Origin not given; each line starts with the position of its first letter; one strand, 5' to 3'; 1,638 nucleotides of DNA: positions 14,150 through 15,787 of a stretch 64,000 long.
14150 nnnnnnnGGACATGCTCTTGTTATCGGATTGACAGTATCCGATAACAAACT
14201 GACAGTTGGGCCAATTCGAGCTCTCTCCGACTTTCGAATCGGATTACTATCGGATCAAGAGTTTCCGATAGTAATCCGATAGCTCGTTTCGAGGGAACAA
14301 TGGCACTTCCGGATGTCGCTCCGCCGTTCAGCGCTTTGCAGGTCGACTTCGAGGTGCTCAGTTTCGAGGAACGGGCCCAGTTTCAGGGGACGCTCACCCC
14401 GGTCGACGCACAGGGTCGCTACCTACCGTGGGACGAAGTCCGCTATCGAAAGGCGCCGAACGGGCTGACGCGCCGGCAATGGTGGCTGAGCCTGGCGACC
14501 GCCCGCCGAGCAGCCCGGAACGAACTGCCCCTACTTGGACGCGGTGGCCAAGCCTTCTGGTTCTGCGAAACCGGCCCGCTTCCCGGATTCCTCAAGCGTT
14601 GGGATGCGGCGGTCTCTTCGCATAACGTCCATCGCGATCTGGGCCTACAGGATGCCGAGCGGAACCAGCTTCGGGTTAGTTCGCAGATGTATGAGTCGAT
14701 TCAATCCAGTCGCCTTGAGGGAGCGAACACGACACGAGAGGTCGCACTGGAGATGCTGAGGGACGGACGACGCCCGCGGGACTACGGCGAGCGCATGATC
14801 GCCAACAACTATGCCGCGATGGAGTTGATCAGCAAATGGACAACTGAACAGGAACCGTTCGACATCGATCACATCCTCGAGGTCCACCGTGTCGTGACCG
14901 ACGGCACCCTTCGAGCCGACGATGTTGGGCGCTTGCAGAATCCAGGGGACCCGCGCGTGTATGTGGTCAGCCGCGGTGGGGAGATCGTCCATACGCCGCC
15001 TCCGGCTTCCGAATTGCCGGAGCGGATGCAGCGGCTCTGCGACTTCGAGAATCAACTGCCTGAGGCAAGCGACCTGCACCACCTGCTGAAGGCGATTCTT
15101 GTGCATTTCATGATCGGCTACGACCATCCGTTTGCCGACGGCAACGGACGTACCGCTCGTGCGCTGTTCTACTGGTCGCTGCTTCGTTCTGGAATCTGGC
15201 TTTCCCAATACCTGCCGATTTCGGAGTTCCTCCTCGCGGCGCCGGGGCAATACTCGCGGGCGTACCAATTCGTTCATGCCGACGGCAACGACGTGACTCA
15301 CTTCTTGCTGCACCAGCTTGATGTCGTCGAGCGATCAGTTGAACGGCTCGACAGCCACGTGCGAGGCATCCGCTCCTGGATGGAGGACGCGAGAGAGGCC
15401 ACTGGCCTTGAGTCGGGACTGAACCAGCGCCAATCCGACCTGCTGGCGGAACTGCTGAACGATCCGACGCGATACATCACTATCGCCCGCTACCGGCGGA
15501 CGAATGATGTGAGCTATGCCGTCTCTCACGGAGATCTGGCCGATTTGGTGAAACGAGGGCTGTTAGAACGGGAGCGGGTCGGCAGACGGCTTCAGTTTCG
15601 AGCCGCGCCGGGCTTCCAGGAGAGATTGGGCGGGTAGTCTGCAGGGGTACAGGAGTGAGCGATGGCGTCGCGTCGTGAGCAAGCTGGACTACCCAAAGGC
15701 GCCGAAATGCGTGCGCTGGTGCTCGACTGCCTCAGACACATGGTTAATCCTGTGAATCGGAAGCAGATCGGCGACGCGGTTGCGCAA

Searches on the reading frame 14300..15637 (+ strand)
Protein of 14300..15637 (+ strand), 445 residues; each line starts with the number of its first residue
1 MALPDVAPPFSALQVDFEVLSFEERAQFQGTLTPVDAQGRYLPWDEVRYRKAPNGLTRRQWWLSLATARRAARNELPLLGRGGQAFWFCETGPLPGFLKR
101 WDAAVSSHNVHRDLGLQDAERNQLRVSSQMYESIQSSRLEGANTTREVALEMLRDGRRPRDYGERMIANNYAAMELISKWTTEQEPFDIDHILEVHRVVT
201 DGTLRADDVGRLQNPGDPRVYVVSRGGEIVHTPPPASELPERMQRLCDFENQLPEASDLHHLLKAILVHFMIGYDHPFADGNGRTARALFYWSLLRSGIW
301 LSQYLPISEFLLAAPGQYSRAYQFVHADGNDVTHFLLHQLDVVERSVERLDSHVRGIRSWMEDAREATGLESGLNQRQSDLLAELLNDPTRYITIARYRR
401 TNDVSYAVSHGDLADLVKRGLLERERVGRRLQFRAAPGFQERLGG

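Call 4: search_protein_families(library=pfam, proteins=[window:14300-15637:+], max_evalue=0.01)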
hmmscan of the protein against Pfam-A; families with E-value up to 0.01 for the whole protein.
window:14300-15637:+ (445 aa): 2 families
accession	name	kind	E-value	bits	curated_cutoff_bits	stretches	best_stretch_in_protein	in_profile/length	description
PF02661.23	Fic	-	1.5e-18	67.9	24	1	186-293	1-92/93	Fic/DOC family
PF12802.13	MarR_2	-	0.0015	19.1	27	1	372-427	1-55/61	MarR family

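Call 5: search_protein_families(library=padloc, proteins=[window:14300-15637:+], max_evalue=0.01)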
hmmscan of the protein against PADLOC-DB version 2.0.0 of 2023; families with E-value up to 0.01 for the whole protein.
window:14300-15637:+ (445 aa): 10 families
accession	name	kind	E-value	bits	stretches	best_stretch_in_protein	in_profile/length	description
PDLC03963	SoFic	-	4.1e-43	146.1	1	130-430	58-345/361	-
PDLC04966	PDC-S24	-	1.9e-14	51.4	1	221-321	261-364/497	-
PDLC04840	PDC-S04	-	1e-09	36.4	1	167-297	54-177/227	-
PDLC04836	PDC-S04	-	3.4e-06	24.4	1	169-299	73-192/244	-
PDLC04839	PDC-S04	-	6e-05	20.8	1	234-309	95-174/205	-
PDLC04838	PDC-S04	-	0.00032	18.5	1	273-301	141-169/209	-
PDLC04368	PDC-M05A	-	0.0013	16.6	1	376-437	13-74/201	-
PDLC04963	PDC-S23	-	0.0016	15.9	1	265-300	233-267/312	-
PDLC04965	PDC-S23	-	0.0027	15.2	1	266-301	251-285/327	-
PDLC04370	PDC-M05A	-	0.0034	15.3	1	377-435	16-73/194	-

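Call 8: find_encoding_contigs(protein=window:14300-15637:+, flank=10000, max_places=10)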
Protein window:14300-15637:+ (445 aa): 22 contigs read that carry it; 8 places shown.
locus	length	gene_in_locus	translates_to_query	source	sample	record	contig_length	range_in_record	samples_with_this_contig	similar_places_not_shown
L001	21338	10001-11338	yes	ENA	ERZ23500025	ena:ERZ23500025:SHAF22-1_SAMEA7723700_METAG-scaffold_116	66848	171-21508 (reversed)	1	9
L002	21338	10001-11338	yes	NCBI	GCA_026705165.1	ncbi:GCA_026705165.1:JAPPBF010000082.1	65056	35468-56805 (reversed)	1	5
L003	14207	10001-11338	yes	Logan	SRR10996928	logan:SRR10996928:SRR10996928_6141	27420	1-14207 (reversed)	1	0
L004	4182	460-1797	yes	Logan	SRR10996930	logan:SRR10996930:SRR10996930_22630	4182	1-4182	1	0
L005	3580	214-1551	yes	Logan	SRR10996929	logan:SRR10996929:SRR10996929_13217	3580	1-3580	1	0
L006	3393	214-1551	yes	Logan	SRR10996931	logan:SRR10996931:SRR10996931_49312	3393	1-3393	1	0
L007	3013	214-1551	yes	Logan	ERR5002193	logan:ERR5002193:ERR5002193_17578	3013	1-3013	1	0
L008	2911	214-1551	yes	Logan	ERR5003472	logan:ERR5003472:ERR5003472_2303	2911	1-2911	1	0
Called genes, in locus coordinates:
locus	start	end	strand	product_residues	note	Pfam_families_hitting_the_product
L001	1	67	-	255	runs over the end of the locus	PF00378:ECH_1, PF16113:ECH_2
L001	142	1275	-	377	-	PF13784:Fic_N, PF02661:Fic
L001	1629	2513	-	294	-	PF00296:Bac_luciferase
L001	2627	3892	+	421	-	PF05977:MFS_3, PF07690:MFS_1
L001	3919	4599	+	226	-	PF09365:DUF2461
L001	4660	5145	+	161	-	PF07883:Cupin_2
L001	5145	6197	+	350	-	PF02615:Ldh_2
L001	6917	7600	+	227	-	-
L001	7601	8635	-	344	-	PF07510:GmrSD_C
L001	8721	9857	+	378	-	PF04909:Amidohydro_2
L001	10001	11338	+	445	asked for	PF02661:Fic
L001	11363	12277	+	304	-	PF14338:Mrr_N, PF04471:Mrr_cat, PF22722:NA-iREase1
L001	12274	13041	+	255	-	PF04471:Mrr_cat, PF22722:NA-iREase1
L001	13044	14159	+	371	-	PF00180:Iso_dh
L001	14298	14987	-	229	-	PF16316:DUF4956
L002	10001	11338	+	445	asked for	PF02661:Fic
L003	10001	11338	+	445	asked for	PF02661:Fic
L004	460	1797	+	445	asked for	PF02661:Fic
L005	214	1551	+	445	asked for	PF02661:Fic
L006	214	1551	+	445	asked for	PF02661:Fic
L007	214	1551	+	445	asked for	PF02661:Fic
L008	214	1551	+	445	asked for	PF02661:Fic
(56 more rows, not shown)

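Call 18: find_homologous_proteins(query=window:14300-15634:+)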
Query window:14300-15634:+ (445 aa): 3784 proteins with E <= 0.001 among 8000 candidates; the best 120 are listed.
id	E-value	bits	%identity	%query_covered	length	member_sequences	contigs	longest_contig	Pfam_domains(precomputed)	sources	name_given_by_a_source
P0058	0.0e+0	1020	100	100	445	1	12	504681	PF02661.24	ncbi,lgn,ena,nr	ncbi:MAG: Fic family protein [Chloroflexi bacterium]|nr:Fic family protein [Chloroflexota bacterium]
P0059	1.2e-295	998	98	100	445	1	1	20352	PF02661.24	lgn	-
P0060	2.8e-271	918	90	100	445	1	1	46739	PF02661.24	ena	-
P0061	1.5e-263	893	87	100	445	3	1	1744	PF02661.24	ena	-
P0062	1.9e-259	879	86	100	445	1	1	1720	PF02661.24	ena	-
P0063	2.6e-245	832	81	100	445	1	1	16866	PF02661.24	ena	-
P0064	3.4e-239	812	79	100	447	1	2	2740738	PF02661.24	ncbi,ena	-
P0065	3.6e-238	809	78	100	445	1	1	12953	PF02661.24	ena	-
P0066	6.0e-235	798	78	100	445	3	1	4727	PF02661.24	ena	-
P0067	3.5e-230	783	77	100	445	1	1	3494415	PF02661.24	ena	-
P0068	1.0e-229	781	76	100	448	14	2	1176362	PF02661.24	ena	-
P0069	3.8e-227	773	75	100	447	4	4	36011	PF02661.24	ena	-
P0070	4.4e-225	766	75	100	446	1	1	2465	PF02661.24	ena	-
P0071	5.1e-180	617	66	100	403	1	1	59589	-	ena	-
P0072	6.2e-177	607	100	60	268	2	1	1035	-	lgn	-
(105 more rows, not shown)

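Call 20: find_related_loci(query=A1, collection=genome_contigs, flank=7000)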
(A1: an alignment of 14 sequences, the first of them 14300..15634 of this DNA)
Query A1 (445 aa) in genome_contigs; peptide patterns used: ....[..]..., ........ (x = any residue, [..] = any of these).
600 stretches matched a pattern (row limit reached: there are more); 487 encode a relative of the query (tblastn E <= 1e-3); the best 80 are kept; 80 distinct loci.
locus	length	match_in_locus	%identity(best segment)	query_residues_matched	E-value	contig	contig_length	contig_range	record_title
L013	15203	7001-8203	45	34-433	6e-106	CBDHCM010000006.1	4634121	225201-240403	MAG: Candidatus Aldehydirespirator sp. isolate 36171f10-6b1c-407a-8267-17b84cd7c53a genome assembly, contig: chromosome_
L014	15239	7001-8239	44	34-445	2e-104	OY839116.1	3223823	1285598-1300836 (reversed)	MAG: Dehalococcoidia bacterium isolate 44b3abb6-b6b9-4f11-be96-93ee54cc77f6 genome assembly, chromosome: 1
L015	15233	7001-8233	44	34-443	5e-104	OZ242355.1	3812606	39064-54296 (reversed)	MAG: Acidimicrobiales bacterium isolate 104998a1-4135-4d78-96d2-be0913496795 genome assembly, chromosome: 1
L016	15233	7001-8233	43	34-443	8e-103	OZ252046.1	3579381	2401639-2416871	MAG: Dehalococcoidia bacterium isolate ad336184-ad58-47b0-9b5a-c7672a60f3bb genome assembly, chromosome: 1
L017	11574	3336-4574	44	34-445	5e-103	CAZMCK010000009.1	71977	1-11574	MAG TPA_asm: uncultured Dehalococcoidaceae bacterium isolate SRP109090_co1_67 genome assembly, contig: NODE_401_length_7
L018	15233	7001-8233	43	34-443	5e-101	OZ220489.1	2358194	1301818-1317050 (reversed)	MAG: Tepidiformaceae bacterium isolate fe7a5560-ebd3-4005-b60b-c4614588a40b genome assembly, chromosome: 1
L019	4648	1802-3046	44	32-443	1e-100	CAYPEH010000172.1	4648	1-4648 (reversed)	MAG TPA_asm: uncultured Chromatiales bacterium isolate binchicken_co172_106 genome assembly, contig: NODE_19022_length_4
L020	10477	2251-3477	42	34-443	6e-100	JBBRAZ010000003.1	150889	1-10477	MAG: Acidimicrobiales bacterium isolate Co_metawrap_2319 Cmw_2319_k141_11048519_length_150889_cov_13.9993, whole genome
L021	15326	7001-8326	40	1-443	7e-99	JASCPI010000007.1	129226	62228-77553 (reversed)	Lysobacteraceae bacterium PS02065 NODE_7_length_129226_cov_14.309925, whole genome shotgun sequence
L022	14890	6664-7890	43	30-436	3e-98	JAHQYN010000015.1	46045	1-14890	MAG: Acidimicrobiia bacterium isolate 11 NODE_1224_length_46045_cov_12.1556_ID_2447, whole genome shotgun sequence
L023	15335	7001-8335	42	1-443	4e-98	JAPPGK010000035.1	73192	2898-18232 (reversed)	MAG: Gammaproteobacteria bacterium isolate RHO1_bin_53 NODE_830_length_73192_cov_57.034305, whole genome shotgun sequenc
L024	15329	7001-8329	42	1-443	1e-97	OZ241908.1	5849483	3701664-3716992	MAG: Candidatus Azotimanducaceae bacterium isolate 16e1fe49-7b92-4528-a68f-5a19ecc53174 genome assembly, chromosome: 1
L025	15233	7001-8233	41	36-443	1e-96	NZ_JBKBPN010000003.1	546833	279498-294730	MAG: Thermomonas sp. isolate 21H_023.bin.23 NODE_9_length_546833_cov_26.563942, whole genome shotgun sequence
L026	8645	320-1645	42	1-443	2e-96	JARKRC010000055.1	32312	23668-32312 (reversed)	MAG: Ereboglobus sp. isolate Reactor_metabat.82 k141_89153, whole genome shotgun sequence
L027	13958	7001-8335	40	1-445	2e-96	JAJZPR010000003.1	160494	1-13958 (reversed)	MAG: Proteobacteria bacterium isolate SKS1.bin131 NODE_106_length_160494_cov_10.142841, whole genome shotgun sequence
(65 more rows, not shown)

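Call 26: search_protein_families(library=pfam, alignment_id=A2, max_evalue=0.00001)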
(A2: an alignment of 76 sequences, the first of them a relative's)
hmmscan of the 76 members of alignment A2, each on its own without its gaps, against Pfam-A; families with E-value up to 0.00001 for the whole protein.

A. member 1, L013:8496-9476:+ (327 aa): 0 families

B. families by the number of members that match (of 76 scanned): 80 families (the first 25 are shown)
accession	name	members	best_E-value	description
PF02515.22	CoA_transf_3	2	1.1e-185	CoA-transferase family III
PF04493.20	Endonuclease_5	2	1.8e-72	Endonuclease V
PF00293.34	NUDIX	2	3e-17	NUDIX domain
PF04313.20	HSDR_N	2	2.1e-16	Type I restriction enzyme R protein N terminus (HSDR_N)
PF00171.27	Aldedh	1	5.8e-165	Aldehyde dehydrogenase family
PF17432.8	DUF3458_C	1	1.5e-119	Domain of unknown function (DUF3458_C) ARM repeats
PF00291.31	PALP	1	1.1e-78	Pyridoxal-phosphate dependent enzyme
PF07724.20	AAA_2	1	9.4e-72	AAA domain (Cdc48 subfamily)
PF08665.17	PglZ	1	1.2e-59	PglZ domain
PF01433.26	Peptidase_M1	1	4.6e-56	Peptidase family M1 domain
PF00884.28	Sulfatase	1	5.3e-53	Sulfatase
PF00441.29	Acyl-CoA_dh_1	1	2.1e-52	Acyl-CoA dehydrogenase, C-terminal domain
PF03279.18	Lip_A_acyltrans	1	1.3e-51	Bacterial lipid A biosynthesis acyltransferase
PF00990.26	GGDEF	1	1.1e-49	Diguanylate cyclase, GGDEF domain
PF03466.25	LysR_substrate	1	3.6e-42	LysR substrate binding domain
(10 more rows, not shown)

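Call 27: search_protein_families(library=pfam, alignment_id=A3, max_evalue=0.00001)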
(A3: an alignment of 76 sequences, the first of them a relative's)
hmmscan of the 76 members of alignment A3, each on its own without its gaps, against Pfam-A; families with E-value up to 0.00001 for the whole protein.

A. member 1, L013:5447-6814:+ (456 aa): 2 families
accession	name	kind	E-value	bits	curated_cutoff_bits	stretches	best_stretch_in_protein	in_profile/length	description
PF01979.26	Amidohydro_1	-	4.7e-64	217.2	25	1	67-425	1-345/345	Amidohydrolase family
PF07969.17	Amidohydro_3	-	3e-24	86.8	29.7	1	112-426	156-472/472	Amidohydrolase family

B. families by the number of members that match (of 76 scanned): 107 families (the first 25 are shown)
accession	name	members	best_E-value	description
PF13191.12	AAA_16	3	5e-08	AAA ATPase domain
PF02965.22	Met_synt_B12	2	1.1e-130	Vitamin B12 dependent methionine synthase, activation domain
PF02574.22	S-methyl_trans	2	7.9e-101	Homocysteine S-methyltransferase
PF00563.25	EAL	2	7.6e-70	EAL domain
PF00809.28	Pterin_bind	2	8.6e-65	Pterin binding enzyme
PF01979.26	Amidohydro_1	2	4.7e-64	Amidohydrolase family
PF17760.6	UvrA_inter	2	8.7e-39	UvrA interaction domain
PF17755.6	UvrA_DNA-bind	2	3.4e-26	UvrA DNA-binding domain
PF02607.22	B12-binding_2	2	3.7e-25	B12 binding domain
PF01436.27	NHL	2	1.7e-24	NHL repeat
PF07969.17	Amidohydro_3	2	3e-24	Amidohydrolase family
PF02310.24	B12-binding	2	1.7e-21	B12 binding domain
PF00005.33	ABC_tran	2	1.1e-18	ABC transporter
PF24684.1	Vgb_lyase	2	9.3e-16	Virginiamycin B lyase family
PF02463.25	SMC_N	2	5.3e-09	RecF/RecN/SMC N terminal domain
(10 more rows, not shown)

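Call 32: search_solved_structures(query=window:14300-15634:+, max_evalue=0.00001, show_alignments=1)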
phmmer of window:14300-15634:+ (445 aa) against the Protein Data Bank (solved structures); distinct sequences matched with E-value up to 0.00001: 23.
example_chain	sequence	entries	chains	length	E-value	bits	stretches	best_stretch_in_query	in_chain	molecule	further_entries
7xux_A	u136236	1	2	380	7.8e-15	58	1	123-302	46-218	Fido domain-containing protein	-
4rgl_A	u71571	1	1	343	4.1e-14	55.6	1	132-343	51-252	Filamentation induced by cAMP protein Fic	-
7cb8_A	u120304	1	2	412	5.1e-09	38.8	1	131-322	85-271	Fic-domain containing protein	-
9vjc_A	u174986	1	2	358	5.6e-09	38.7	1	221-430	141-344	Protein adenylyltransferase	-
6i7j_A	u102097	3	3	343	5.9e-09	38.6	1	165-298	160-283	Adenosine monophosphate-protein transferase FICD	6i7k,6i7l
6zmd_B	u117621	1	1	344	6e-09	38.6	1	165-298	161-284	Protein adenylyltransferase FICD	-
9yz5_A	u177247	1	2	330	8.9e-09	38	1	170-298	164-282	Protein adenylyltransferase FICD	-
4u04_A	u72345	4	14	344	9.5e-09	37.9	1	170-298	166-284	Adenosine monophosphate-protein transferase FICD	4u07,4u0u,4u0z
4u0s_A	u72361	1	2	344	9.5e-09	37.9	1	170-298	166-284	Adenosine monophosphate-protein transferase FICD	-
6i7g_A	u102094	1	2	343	9.6e-09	37.9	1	170-298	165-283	Adenosine monophosphate-protein transferase FICD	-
6i7h_A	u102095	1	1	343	1.1e-08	37.8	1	170-298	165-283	Adenosine monophosphate-protein transferase FICD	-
6i7i_A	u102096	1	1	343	1.1e-08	37.7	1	171-298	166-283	Adenosine monophosphate-protein transferase FICD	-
5jj6_A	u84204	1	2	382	3.2e-08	36.2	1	148-299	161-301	Adenosine monophosphate-protein transferase FICD homolog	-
9tc4_A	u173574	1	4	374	3.9e-08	35.9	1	225-326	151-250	Protein adenylyltransferase SoFic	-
3eqx_A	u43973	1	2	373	3.9e-08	35.9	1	225-326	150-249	FIC DOMAIN CONTAINING TRANSCRIPTIONAL REGULATOR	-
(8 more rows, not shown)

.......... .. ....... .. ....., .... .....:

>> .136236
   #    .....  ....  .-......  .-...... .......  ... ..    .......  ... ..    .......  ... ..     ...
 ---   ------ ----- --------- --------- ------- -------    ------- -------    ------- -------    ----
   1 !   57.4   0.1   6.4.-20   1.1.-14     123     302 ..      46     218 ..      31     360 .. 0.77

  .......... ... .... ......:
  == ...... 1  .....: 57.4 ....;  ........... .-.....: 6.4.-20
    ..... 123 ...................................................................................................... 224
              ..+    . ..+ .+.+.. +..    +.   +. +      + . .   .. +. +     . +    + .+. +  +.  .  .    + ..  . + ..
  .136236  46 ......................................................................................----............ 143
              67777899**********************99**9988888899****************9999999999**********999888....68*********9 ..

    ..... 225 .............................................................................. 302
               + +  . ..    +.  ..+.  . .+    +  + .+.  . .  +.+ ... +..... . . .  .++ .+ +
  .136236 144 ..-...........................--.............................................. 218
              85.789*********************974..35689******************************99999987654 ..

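Call 49: search_protein_families(library=ncbifam, proteins=[window:14300-15637:+], max_evalue=0.001)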
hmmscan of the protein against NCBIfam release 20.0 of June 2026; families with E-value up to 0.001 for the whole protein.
window:14300-15637:+ (445 aa): 2 families
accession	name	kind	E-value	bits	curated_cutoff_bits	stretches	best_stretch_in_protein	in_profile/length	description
NF046030.1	ProtAdlyltaseSoFic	equivalog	1.7e-14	53.6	550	1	224-430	143-343/361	protein adenylyltransferase Fic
NF041381.1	XopAC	subfamily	3.2e-11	42.6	450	1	122-299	239-416/451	XopAC/AvrAC family type III secretion system effector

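Call 71: predict_structure(alignment_id=A1)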
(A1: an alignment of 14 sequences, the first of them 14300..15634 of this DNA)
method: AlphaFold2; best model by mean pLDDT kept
length: 445 residues; sequences in the alignment: 14
mean_pLDDT: 83.4   pTM: 0.81
mean pLDDT of the five models: 83.4, 83.0, 80.8, 78.6, 77.7
residues with pLDDT >= 90: 117; 70-90: 280; 50-70: 45; < 50: 3
segments of 3 or more residues with pLDDT < 50: none
pLDDT, mean of each block of 10 residues (from residue 1): 78 84 85 89 90 88 91 85 83 85 67 62 84 89 88 86 94 94 92 94 83 86 74 87 91 69 89 86 86 84 81 64 84 89 79 71 68 77 84 87 85 91 89 88 68
secondary structure, 60 per line:
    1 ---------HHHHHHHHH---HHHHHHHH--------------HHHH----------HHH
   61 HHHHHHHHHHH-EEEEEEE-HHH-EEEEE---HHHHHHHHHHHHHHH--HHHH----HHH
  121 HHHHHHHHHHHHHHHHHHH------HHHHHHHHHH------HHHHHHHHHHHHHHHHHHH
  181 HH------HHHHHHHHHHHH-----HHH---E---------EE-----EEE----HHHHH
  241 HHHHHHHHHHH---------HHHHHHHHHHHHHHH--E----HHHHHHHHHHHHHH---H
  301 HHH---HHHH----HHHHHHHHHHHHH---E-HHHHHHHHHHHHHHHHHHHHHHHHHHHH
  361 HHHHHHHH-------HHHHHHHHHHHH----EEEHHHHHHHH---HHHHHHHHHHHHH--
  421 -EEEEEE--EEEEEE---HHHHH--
elements in order: H10-18 H22-29 H44-47 H58-71 E73-79 E85-89 H93-107 H110-113 H118-139 H146-155 H162-182 H189-200 E229-231 H236-251 H261-275 H283-296 H300-303 H307-310 H315-327 H333-368 H376-387 E392-394 H395-402 H406-418 E422-427 E430-435 H439-443
